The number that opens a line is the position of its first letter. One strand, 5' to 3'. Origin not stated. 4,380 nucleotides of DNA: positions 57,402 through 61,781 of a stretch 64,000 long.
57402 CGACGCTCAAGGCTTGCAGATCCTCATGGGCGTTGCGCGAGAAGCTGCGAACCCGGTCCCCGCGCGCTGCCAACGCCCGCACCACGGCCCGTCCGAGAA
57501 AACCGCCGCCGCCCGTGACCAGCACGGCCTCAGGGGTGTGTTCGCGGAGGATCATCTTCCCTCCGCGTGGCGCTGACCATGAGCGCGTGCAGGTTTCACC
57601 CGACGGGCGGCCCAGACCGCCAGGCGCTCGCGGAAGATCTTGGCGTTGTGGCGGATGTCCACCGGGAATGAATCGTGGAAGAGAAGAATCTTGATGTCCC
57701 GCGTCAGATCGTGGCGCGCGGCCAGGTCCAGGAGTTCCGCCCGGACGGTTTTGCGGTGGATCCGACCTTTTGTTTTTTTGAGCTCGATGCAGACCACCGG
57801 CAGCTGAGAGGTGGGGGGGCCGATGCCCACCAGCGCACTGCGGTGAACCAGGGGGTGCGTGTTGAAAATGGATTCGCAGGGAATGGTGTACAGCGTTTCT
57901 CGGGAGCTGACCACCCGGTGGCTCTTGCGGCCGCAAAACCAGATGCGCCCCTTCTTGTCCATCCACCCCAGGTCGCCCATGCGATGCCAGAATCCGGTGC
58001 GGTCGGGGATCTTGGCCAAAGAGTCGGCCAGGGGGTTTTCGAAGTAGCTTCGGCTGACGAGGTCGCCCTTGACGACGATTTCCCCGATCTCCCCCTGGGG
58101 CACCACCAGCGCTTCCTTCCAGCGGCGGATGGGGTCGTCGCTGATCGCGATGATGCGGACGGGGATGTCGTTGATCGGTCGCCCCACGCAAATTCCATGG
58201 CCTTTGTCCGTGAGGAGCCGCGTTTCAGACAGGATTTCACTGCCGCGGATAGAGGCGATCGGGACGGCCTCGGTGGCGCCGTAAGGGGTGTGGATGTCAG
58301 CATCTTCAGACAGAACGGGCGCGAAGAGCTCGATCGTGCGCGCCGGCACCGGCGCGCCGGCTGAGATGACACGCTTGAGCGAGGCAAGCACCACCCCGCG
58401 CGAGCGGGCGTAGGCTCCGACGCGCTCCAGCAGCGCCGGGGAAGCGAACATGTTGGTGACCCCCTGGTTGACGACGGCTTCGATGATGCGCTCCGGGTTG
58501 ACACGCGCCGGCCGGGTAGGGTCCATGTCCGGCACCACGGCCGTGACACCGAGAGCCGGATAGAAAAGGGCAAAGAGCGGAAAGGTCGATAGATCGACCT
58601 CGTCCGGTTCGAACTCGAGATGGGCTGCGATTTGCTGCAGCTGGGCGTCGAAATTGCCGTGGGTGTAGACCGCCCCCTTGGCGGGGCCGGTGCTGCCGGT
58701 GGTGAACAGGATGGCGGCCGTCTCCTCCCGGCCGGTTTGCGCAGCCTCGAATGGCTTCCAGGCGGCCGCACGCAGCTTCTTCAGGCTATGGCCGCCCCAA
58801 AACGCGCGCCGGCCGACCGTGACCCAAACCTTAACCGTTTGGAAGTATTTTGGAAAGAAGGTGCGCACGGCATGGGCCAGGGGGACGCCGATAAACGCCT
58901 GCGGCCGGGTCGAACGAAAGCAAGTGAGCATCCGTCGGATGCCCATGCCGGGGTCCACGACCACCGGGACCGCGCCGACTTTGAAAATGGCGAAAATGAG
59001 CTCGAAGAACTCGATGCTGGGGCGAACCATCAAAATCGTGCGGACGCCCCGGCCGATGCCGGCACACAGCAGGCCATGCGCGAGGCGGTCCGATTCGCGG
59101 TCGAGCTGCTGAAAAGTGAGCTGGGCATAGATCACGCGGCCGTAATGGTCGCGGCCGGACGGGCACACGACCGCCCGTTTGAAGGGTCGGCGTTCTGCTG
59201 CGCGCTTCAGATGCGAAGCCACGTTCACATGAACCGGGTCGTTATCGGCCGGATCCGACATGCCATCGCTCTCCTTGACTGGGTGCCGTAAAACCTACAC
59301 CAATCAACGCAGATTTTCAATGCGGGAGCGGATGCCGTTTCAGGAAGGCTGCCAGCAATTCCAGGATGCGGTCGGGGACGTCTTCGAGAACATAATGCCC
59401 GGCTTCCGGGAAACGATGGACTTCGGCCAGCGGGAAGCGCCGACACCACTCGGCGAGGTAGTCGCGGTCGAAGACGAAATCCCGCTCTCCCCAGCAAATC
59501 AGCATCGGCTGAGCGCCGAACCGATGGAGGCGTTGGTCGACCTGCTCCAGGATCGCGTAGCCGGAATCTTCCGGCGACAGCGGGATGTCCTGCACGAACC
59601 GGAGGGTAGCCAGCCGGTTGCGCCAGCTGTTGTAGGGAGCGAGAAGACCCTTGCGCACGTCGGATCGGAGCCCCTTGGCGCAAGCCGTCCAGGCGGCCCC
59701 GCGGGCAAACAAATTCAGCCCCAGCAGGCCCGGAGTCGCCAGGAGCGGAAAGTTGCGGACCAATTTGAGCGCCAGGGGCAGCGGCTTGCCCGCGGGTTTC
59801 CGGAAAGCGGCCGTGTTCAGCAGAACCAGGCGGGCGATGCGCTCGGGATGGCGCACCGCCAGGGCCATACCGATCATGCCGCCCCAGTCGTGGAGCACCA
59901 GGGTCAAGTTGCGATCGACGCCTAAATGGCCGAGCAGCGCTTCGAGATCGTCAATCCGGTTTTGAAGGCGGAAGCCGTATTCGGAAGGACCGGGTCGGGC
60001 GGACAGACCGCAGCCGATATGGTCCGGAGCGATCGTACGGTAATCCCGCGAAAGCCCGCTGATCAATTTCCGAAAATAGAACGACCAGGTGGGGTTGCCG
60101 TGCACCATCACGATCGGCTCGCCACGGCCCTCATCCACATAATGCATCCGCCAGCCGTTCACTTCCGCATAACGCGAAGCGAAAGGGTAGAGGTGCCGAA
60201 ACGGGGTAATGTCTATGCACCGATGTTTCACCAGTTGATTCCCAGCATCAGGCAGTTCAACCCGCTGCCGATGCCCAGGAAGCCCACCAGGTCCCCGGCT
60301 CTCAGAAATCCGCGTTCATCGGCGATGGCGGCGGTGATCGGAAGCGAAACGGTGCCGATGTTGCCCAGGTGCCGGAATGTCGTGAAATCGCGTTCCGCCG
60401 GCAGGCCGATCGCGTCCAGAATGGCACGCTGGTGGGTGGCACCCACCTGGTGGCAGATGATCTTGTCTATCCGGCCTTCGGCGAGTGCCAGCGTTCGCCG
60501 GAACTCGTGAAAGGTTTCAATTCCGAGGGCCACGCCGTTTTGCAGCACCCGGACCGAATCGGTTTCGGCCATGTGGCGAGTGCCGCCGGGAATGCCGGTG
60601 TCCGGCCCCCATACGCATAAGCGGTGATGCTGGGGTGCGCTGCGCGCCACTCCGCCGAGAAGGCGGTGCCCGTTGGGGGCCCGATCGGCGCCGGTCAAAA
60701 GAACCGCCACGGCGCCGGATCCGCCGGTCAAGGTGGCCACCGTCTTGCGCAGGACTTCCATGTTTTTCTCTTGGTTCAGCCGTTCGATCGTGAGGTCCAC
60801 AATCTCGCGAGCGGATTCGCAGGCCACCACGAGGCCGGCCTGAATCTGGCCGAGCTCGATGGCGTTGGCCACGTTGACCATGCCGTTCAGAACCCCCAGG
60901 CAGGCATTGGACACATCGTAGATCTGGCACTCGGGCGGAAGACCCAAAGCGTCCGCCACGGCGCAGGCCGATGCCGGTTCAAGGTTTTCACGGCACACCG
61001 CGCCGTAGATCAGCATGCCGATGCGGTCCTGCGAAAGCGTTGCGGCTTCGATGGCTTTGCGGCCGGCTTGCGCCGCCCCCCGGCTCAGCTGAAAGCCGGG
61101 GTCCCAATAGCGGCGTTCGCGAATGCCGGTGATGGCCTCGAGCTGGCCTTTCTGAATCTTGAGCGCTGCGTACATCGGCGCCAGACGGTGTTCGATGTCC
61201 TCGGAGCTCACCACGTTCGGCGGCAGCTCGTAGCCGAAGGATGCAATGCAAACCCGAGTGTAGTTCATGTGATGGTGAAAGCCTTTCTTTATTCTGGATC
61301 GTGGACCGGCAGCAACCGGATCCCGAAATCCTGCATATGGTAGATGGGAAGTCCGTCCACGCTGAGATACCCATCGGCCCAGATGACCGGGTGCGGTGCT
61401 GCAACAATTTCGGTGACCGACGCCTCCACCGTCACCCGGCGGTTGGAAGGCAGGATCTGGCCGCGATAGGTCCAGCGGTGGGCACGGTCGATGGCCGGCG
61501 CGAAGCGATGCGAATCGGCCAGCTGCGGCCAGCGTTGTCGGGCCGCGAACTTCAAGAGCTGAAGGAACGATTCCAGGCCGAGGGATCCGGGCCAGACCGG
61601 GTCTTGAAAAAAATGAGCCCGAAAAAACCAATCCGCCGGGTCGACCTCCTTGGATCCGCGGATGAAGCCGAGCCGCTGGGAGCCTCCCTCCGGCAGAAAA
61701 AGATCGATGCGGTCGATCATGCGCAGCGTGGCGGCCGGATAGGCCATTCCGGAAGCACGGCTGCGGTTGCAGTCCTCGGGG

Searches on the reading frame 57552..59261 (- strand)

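Call 101: search_protein_families(library=pfam, proteins=[window:57552-59261:-], max_evalue=0.0001)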
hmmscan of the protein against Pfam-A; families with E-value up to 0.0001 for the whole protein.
window:57552-59261:- (569 aa): 1 family
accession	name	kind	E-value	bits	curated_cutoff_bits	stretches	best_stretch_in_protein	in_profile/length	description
PF00501.34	AMP-binding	-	3.1e-51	174.8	29.9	1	19-407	2-384/384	AMP-binding enzyme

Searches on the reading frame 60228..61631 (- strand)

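Call 101: search_protein_families(library=pfam, proteins=[window:60228-61631:-], max_evalue=0.0001)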
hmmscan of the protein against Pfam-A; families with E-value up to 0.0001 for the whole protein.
window:60228-61631:- (467 aa): 3 families
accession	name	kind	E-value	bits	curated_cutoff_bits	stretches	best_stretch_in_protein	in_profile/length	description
PF08541.16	ACP_syn_III_C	-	1.2e-14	54.6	26.6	1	384-462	7-85/90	3-Oxoacyl-[acyl-carrier-protein (ACP)] synthase III C terminal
PF00108.29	Thiolase_N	-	1e-06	28.8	26.4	1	187-273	28-114/260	Thiolase, N-terminal domain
PF08545.16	ACP_syn_III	-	1.8e-06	28.1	24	1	238-315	1-64/80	3-Oxoacyl-[acyl-carrier-protein (ACP)] synthase III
